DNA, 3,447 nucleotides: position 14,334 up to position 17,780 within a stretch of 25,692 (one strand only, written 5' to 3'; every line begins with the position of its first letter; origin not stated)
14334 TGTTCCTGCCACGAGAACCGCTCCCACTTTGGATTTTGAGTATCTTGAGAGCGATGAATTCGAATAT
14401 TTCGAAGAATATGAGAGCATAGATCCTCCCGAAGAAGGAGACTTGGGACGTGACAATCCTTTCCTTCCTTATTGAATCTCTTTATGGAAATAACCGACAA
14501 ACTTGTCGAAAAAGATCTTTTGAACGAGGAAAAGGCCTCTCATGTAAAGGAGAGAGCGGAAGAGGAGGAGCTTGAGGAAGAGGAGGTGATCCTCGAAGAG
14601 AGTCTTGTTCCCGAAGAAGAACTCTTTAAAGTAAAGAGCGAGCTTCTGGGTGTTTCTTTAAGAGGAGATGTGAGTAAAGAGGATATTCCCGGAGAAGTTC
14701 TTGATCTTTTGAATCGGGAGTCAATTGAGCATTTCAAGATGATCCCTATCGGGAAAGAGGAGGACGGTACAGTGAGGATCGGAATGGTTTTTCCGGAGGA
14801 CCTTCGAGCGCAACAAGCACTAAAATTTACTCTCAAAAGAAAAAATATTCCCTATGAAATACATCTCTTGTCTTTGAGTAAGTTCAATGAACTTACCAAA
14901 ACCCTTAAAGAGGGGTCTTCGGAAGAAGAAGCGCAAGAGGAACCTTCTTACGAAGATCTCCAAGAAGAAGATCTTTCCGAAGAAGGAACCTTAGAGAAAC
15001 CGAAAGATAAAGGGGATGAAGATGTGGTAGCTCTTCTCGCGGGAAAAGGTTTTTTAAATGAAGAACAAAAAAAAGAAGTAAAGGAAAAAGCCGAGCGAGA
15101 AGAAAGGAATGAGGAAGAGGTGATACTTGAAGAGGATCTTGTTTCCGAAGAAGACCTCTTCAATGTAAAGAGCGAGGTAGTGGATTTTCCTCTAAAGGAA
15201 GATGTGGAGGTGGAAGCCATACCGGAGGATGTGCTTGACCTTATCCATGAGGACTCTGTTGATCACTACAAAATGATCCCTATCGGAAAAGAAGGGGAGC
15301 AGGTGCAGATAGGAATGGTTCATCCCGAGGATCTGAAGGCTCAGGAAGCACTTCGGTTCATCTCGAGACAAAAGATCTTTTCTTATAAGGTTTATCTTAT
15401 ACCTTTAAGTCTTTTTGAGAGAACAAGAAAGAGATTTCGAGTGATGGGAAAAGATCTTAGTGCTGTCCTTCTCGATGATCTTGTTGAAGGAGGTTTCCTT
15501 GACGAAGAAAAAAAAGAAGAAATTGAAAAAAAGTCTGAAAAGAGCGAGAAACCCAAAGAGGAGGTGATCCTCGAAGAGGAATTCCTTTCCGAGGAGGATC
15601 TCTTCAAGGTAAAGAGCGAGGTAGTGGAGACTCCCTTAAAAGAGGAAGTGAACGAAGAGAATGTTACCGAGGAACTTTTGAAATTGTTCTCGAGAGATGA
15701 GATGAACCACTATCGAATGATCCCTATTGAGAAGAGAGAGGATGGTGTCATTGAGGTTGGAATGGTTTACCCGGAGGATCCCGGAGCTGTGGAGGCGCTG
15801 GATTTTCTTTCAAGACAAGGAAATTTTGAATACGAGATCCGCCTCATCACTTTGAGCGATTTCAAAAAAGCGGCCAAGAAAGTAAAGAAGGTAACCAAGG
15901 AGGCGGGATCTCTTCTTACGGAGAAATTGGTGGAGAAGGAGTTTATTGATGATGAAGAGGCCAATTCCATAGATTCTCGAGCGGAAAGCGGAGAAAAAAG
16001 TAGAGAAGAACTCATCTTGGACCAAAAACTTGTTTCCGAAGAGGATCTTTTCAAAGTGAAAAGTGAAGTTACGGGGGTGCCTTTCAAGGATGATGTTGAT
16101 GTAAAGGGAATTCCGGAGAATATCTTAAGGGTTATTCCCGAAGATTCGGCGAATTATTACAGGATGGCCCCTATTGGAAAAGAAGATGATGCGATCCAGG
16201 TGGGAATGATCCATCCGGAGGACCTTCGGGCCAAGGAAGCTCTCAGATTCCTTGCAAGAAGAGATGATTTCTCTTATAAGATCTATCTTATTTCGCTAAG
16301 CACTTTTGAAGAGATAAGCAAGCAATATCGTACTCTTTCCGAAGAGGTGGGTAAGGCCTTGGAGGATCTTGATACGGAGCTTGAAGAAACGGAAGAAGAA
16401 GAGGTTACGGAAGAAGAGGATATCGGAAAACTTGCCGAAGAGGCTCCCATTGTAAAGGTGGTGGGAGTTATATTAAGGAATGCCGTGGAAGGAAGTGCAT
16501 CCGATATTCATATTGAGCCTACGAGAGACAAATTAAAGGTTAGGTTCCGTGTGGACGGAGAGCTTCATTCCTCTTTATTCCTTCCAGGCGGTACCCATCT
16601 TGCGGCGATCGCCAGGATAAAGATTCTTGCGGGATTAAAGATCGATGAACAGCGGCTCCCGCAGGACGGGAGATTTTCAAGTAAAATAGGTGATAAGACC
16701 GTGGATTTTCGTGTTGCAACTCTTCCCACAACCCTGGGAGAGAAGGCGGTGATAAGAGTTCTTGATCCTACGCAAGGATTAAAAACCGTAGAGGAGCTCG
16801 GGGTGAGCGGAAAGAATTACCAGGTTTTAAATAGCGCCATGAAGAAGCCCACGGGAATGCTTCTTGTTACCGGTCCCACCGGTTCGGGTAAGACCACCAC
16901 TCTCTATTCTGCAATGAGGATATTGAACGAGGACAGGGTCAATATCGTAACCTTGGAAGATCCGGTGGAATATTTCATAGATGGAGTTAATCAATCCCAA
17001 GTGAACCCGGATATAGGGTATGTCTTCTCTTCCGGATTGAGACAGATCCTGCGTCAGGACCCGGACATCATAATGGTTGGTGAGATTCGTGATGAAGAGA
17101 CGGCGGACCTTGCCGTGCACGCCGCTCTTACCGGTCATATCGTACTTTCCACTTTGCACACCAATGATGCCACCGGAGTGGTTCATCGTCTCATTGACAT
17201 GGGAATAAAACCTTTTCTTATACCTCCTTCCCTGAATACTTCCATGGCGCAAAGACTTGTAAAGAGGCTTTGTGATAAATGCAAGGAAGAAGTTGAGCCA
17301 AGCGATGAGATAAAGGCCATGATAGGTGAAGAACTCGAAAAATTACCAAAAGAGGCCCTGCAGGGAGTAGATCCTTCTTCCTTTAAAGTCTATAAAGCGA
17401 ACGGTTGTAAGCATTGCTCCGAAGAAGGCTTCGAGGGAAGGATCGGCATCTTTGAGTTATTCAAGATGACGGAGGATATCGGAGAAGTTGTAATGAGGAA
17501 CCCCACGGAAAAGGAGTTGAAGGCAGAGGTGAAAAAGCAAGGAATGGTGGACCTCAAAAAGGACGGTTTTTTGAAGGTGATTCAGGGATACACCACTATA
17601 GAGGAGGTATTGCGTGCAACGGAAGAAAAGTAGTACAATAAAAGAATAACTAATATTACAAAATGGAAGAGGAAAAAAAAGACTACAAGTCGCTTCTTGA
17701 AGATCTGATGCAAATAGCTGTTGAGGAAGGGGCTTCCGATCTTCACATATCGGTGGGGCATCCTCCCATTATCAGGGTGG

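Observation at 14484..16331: PilB with four tandem ~140-aa N-terminal modules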

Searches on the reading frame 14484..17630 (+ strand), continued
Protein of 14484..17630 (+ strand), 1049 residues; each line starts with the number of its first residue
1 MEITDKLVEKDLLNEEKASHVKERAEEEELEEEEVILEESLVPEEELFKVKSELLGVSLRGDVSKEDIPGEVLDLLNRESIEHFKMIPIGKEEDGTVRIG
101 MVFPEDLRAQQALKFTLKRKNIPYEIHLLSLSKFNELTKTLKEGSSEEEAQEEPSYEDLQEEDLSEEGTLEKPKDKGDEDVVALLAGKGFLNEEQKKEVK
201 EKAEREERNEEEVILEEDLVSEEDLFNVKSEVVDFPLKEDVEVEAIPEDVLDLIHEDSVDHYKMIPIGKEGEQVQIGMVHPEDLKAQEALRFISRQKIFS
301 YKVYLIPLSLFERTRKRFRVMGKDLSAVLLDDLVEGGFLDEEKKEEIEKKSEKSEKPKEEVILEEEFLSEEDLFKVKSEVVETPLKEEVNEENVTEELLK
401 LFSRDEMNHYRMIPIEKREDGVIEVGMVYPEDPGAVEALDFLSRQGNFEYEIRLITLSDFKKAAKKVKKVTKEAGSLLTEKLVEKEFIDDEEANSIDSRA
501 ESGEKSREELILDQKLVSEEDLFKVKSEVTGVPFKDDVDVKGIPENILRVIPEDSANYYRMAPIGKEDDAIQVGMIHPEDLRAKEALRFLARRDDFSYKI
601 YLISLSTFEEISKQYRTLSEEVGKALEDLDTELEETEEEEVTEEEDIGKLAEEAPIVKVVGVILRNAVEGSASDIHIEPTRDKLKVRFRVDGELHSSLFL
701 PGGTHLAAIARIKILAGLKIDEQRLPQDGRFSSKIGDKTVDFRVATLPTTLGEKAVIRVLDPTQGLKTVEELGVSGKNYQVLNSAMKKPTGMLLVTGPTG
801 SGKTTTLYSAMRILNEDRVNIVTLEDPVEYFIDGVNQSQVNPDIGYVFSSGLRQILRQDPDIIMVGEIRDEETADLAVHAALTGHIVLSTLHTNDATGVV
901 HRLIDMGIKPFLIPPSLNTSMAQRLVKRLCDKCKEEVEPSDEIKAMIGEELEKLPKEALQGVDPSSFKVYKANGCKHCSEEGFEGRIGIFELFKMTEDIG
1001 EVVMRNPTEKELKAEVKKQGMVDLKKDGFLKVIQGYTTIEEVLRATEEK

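Call 62: predict_structure(alignment_id=A3)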
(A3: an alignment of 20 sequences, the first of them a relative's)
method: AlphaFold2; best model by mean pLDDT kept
length: 1049 residues; sequences in the alignment: 20
mean_pLDDT: 64.5   pTM: 0.34
mean pLDDT of the five models: 64.5, 62.4, 62.3, 60.2, 59.2
residues with pLDDT >= 90: 27; 70-90: 526; 50-70: 186; < 50: 310
segments of 3 or more residues with pLDDT < 50: 143-179, 472-475, 618-658, 691-694, 722-726, 762-873, 878-929, 974-984, 1005-1016, 1018-1024, 1030-1041, 1043-1045, 1047-1049
pLDDT, mean of each block of 10 residues (from residue 1): 79 85 80 82 86 84 71 74 85 83 83 74 84 80 39 34 31 36 79 82 78 80 85 80 78 79 86 85 80 72 89 77 73 82 85 82 85 87 80 71 77 82 87 82 77 89 72 56 80 77 75 83 83 82 77 79 84 86 76 79 88 64 33 29 35 45 62 64 62 52 66 65 52 59 61 67 36 31 30 28 34 35 34 36 34 35 42 47 40 35 34 29 32 62 73 65 63 49 52 57 46 45 49 44 45
secondary structure, 60 per line:
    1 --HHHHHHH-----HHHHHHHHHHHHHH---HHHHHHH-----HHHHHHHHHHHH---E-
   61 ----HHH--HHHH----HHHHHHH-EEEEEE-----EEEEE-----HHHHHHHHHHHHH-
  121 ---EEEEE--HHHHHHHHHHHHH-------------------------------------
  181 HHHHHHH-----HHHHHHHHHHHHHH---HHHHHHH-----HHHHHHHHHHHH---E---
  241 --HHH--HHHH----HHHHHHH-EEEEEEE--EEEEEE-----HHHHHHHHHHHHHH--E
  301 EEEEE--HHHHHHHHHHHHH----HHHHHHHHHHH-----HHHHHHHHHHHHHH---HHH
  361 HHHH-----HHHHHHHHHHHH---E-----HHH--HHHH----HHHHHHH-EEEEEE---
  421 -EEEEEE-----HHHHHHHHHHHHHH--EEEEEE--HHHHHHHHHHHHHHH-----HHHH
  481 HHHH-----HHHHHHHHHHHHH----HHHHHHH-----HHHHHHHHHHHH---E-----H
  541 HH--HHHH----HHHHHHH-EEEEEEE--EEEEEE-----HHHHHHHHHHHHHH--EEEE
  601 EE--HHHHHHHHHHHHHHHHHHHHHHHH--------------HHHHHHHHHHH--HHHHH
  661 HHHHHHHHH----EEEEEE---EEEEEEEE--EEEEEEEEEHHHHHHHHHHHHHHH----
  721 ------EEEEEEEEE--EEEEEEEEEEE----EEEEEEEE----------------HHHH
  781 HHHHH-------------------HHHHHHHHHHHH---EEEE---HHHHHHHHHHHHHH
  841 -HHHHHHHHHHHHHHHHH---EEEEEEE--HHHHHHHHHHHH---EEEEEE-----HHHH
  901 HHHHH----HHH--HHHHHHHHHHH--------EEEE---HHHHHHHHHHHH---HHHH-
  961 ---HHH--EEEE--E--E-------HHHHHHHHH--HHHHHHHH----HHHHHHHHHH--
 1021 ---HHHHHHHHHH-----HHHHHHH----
elements in order (helices of 4 or more, strands of 3 or more residues): H3-9 H15-28 H32-38 H44-55 H70-73 H78-84 E86-91 E97-101 H107-119 E124-128 H131-143 H181-187 H193-206 H210-216 H222-233 H248-251 H256-262 E264-270 E273-278 H284-297 E300-305 H308-320 H325-335 H341-354 H358-364 H370-381 H396-399 H404-410 E412-417 E422-427 H433-446 E449-454 H457-471 H477-484 H490-502 H507-513 H519-530 H545-548 H553-559 E561-567 E570-575 H581-594 E597-602 H605-628 H643-653 H656-669 E674-679 E683-690 E693-701 H702-716 E727-735 E738-748 E753-760 H777-785 H805-816 E820-823 H827-840 H842-858 E862-868 H871-882 E886-891 H897-905 H915-925 E934-937 H941-952 H956-959 E969-972 H986-994 H997-1004 H1009-1018 H1024-1033 H1039-1045

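Call 66: search_protein_families(library=pfam, proteins=[L067:8255-10915:+, L074:79-2568:+, L018:4909-6903:+, P0023, P0024], max_evalue=0.001)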
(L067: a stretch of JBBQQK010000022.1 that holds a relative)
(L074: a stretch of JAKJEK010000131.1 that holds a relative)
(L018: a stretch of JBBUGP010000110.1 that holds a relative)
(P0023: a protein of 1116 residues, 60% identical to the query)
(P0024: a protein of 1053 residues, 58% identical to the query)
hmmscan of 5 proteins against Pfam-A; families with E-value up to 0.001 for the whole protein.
L067:8255-10915:+ (887 aa): 10 families
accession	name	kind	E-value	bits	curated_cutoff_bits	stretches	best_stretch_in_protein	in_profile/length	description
PF00437.27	T2SSE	-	4.3e-131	437.4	24.9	1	489-883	2-370/370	Type II/IV secretion system protein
PF05157.20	MshEN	-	2.6e-15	56.6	23.1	1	378-461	3-87/90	MshEN domain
PF00216.26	Bac_DNA_binding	-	1.2e-13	51.6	22.4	1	3-93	1-89/90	Bacterial DNA-binding protein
PF20720.3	nSTAND3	-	1.5e-05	25.2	27.2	1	622-667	11-55/155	Novel STAND NTPase 3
PF13173.12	AAA_14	-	6.9e-05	23.3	27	1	630-717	3-81/129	AAA domain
PF25199.1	nSTAND_NTPase5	-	0.00012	22.3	34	1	617-668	28-81/145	Novel STAND NTPase 5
PF18291.6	HU-HIG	-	0.00034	21.1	26.2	0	3-54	32-83/125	HU domain fused to wHTH, Ig, or Glycine-rich motif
PF13401.12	AAA_22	-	0.00052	20.8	27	0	628-663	4-41/130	AAA domain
PF04851.21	ResIII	-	0.00086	19.7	22.5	1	616-659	10-55/164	Type III restriction enzyme, res subunit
PF18175.6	HU-CCDC81_bac_2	-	0.00097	19.4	35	0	8-54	3-49/70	CCDC81-like prokaryotic HU domain 2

L074:79-2568:+ (830 aa): 9 families
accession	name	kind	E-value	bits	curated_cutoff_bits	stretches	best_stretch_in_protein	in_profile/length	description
PF00437.27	T2SSE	-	1.2e-134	449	24.9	1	436-830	2-370/370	Type II/IV secretion system protein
PF05157.20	MshEN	-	4.5e-21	75.1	23.1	1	321-406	2-88/90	MshEN domain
PF00216.26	Bac_DNA_binding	-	1.2e-16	61.2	22.4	1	10-100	1-89/90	Bacterial DNA-binding protein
PF20720.3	nSTAND3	-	8.2e-05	22.8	27.2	1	574-615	15-56/155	Novel STAND NTPase 3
PF13401.12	AAA_22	-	0.00014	22.6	27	1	575-611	4-40/130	AAA domain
PF13173.12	AAA_14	-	0.00015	22.2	27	1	577-667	3-84/129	AAA domain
PF13555.12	AAA_29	-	0.00044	20.4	27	0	575-597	21-43/61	P-loop containing region of AAA domain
PF25199.1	nSTAND_NTPase5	-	0.00048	20.4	34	0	571-615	36-81/145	Novel STAND NTPase 5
PF18175.6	HU-CCDC81_bac_2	-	0.00088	19.6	35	0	16-61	4-49/70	CCDC81-like prokaryotic HU domain 2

L018:4909-6903:+ (665 aa): 3 families
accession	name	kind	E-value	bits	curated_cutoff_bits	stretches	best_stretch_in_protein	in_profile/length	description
PF00437.27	T2SSE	-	6.8e-132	440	24.9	1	229-621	4-369/370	Type II/IV secretion system protein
PF05157.20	MshEN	-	5.5e-13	49.2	23.1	1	104-191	1-86/90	MshEN domain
PF13401.12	AAA_22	-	0.00027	21.7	27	1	366-403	4-43/130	AAA domain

P0023 (1116 aa): 5 families
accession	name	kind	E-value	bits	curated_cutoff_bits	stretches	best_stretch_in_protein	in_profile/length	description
PF00437.27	T2SSE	-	3e-125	418.2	24.9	1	716-1112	3-370/370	Type II/IV secretion system protein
PF05157.20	MshEN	-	1.1e-39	134.7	23.1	4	61-144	6-87/90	MshEN domain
PF13401.12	AAA_22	-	0.0002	22.1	27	0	854-890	4-40/130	AAA domain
PF13555.12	AAA_29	-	0.00033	20.8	27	1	854-877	21-44/61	P-loop containing region of AAA domain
PF03990.20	DUF348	-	0.00091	19.3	24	1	677-702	10-35/41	G5-linked-Ubiquitin-like domain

P0024 (1053 aa): 6 families
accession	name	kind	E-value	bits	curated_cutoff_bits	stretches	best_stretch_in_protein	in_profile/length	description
PF00437.27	T2SSE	-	3.2e-126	421.3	24.9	1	651-1047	3-370/370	Type II/IV secretion system protein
PF05157.20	MshEN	-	3e-46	155.8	23.1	4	78-165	3-88/90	MshEN domain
PF10415.14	FumaraseC_C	-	7e-05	23.6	32.5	0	490-522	12-44/54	Fumarase C C-terminus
PF13401.12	AAA_22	-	0.00022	22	27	0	789-825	4-40/130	AAA domain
PF25199.1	nSTAND_NTPase5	-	0.00024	21.4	34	1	785-827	36-79/145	Novel STAND NTPase 5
PF13191.12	AAA_16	-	0.00042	21.3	32.6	0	784-838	17-64/167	AAA ATPase domain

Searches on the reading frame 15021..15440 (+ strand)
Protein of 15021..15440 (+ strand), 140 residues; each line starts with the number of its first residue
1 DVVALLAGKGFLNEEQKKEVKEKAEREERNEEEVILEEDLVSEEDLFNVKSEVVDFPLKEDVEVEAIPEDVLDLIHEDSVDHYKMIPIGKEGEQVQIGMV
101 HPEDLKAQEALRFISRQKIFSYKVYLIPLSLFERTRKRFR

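Call 6: search_protein_families(library=pfam, proteins=[window:15021-15440:+], max_evalue=1)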
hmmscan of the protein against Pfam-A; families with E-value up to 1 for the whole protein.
window:15021-15440:+ (140 aa): 2 families
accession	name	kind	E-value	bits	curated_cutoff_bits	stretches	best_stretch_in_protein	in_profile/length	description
PF05157.20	MshEN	-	8.1e-09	35.8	23.1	1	62-134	8-78/90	MshEN domain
PF24968.1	DUF7770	-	0.23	11.9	24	0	47-89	59-97/150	Domain of unknown function (DUF7770)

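Call 40: predict_structure(alignment_id=A4)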
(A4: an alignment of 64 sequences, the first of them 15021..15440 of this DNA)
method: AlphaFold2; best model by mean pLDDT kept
length: 140 residues; sequences in the alignment: 64
mean_pLDDT: 94.9   pTM: 0.86
mean pLDDT of the five models: 94.9, 94.5, 93.7, 93.6, 93.5
residues with pLDDT >= 90: 134; 70-90: 6; 50-70: 0; < 50: 0
segments of 3 or more residues with pLDDT < 50: none
pLDDT, mean of each block of 10 residues (from residue 1): 95 96 94 94 96 96 92 93 96 95 97 97 97 90
secondary structure, 60 per line:
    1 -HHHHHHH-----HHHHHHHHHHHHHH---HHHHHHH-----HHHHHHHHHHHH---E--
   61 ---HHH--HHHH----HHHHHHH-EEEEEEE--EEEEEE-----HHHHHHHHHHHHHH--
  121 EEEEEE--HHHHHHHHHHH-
elements in order: H2-8 H14-27 H31-37 H43-54 H69-72 H77-83 E85-91 E94-99 H105-118 E121-126 H129-139

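Call 44: fold_search(model_id=the predicted structure, library=pdb)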
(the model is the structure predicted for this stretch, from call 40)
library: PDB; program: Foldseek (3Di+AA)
matches with E <= 10: 236; with E <= 0.001: 19
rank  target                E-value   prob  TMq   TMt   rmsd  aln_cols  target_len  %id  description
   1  5htl_B                8.6e-08  1.00  0.77  0.78   2.9       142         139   20  Structure of MshE with cdg (released 2016-10-05)
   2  5htl_A                1.2e-07  1.00  0.69  0.68   3.6       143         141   22  Structure of MshE with cdg (released 2016-10-05)
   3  7lkm_A                4.6e-07  1.00  0.70  0.66   3.8       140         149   16  The PilB(N-terminal_P70S mutant)-PilZ complex of the Type IV pilus from Xanthomonas citri (released 2021-08-11)
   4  7lko_A                4.9e-07  1.00  0.68  0.65   4.1       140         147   18  The PilB(N-terminal)-PilZ complex of the Type IV pilus from Xanthomonas citri (2.9 A) (released 2021-08-11)
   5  9g1w_MODEL_1_A        4.9e-07  1.00  0.67  0.62   3.9       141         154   20  NMR solution structure of the Thermus thermophilus PilF-GSPIIA domain (released 2025-05-21)
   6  7lkm_B                5.6e-07  1.00  0.69  0.66   3.9       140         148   16  The PilB(N-terminal_P70S mutant)-PilZ complex of the Type IV pilus from Xanthomonas citri (released 2021-08-11)
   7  9glg_B                1.8e-06  1.00  0.69  0.70   3.3       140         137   20  X-ray structure of the Thermus thermophilus Q218E mutant of the PilF-GSPIIB domain in the c-di-GMP bound state (released 2025-06-25)
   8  8pdk_B                1.9e-06  1.00  0.71  0.72   3.3       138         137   20  X-ray structure of the Thermus thermophilus PilF-GSPIIB domain in the c-di-GMP bound state (released 2024-06-26)
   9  9gl5_A                3.4e-06  1.00  0.69  0.70   3.5       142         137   20  X-ray structure of the Thermus thermophilus Q190E mutant of the PilF-GSPIIB domain in the c-di-GMP bound state (released 2025-06-25)
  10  8pfa_B                4.1e-06  1.00  0.70  0.72   3.3       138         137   20  X-ray structure of the Thermus thermophilus K167R mutant of the PilF-GSPIIB domain in the c-di-GMP bound state (released 2024-06-26)
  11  7lkn_A                4.9e-06  1.00  0.69  0.66   3.9       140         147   16  The PilB(N-terminal_P70S mutant)-PilZ complex (SeMet) (released 2021-08-11)
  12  8pe0_A                6.8e-06  1.00  0.68  0.67   3.6       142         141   20  X-ray structure of the Thermus thermophilus K167L mutant of the PilF-GSPIIB domain in the c-di-GMP bound state (released 2024-06-26)
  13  8pdk_A                1.1e-05  1.00  0.69  0.69   3.5       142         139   20  X-ray structure of the Thermus thermophilus PilF-GSPIIB domain in the c-di-GMP bound state (released 2024-06-26)
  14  8pfa_A                1.7e-05  1.00  0.68  0.69   3.5       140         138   20  X-ray structure of the Thermus thermophilus K167R mutant of the PilF-GSPIIB domain in the c-di-GMP bound state (released 2024-06-26)
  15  9glg_A                2.5e-05  1.00  0.72  0.73   3.3       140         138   19  X-ray structure of the Thermus thermophilus Q218E mutant of the PilF-GSPIIB domain in the c-di-GMP bound state (released 2025-06-25)
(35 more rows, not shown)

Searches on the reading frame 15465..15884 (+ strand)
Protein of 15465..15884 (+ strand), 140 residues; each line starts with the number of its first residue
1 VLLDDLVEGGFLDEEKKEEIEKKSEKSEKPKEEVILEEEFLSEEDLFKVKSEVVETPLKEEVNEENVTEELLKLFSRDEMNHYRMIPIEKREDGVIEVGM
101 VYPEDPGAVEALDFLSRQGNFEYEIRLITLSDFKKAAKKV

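Call 6: search_protein_families(library=pfam, proteins=[window:15465-15884:+], max_evalue=1)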
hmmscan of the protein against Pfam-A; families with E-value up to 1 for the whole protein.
window:15465-15884:+ (140 aa): 1 family
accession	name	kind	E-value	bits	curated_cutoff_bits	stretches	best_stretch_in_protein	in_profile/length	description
PF05157.20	MshEN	-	2e-08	34.5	23.1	1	63-137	9-80/90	MshEN domain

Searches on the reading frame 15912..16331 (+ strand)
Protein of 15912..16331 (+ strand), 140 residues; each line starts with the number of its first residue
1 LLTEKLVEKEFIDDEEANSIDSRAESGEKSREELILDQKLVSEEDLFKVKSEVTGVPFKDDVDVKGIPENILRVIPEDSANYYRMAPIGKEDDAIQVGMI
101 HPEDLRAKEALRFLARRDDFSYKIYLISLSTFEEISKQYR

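Call 6: search_protein_families(library=pfam, proteins=[window:15912-16331:+], max_evalue=1)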
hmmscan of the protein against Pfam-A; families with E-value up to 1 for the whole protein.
window:15912-16331:+ (140 aa): 1 family
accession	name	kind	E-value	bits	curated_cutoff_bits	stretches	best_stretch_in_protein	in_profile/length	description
PF05157.20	MshEN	-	9.4e-08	32.4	23.1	1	55-134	2-78/90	MshEN domain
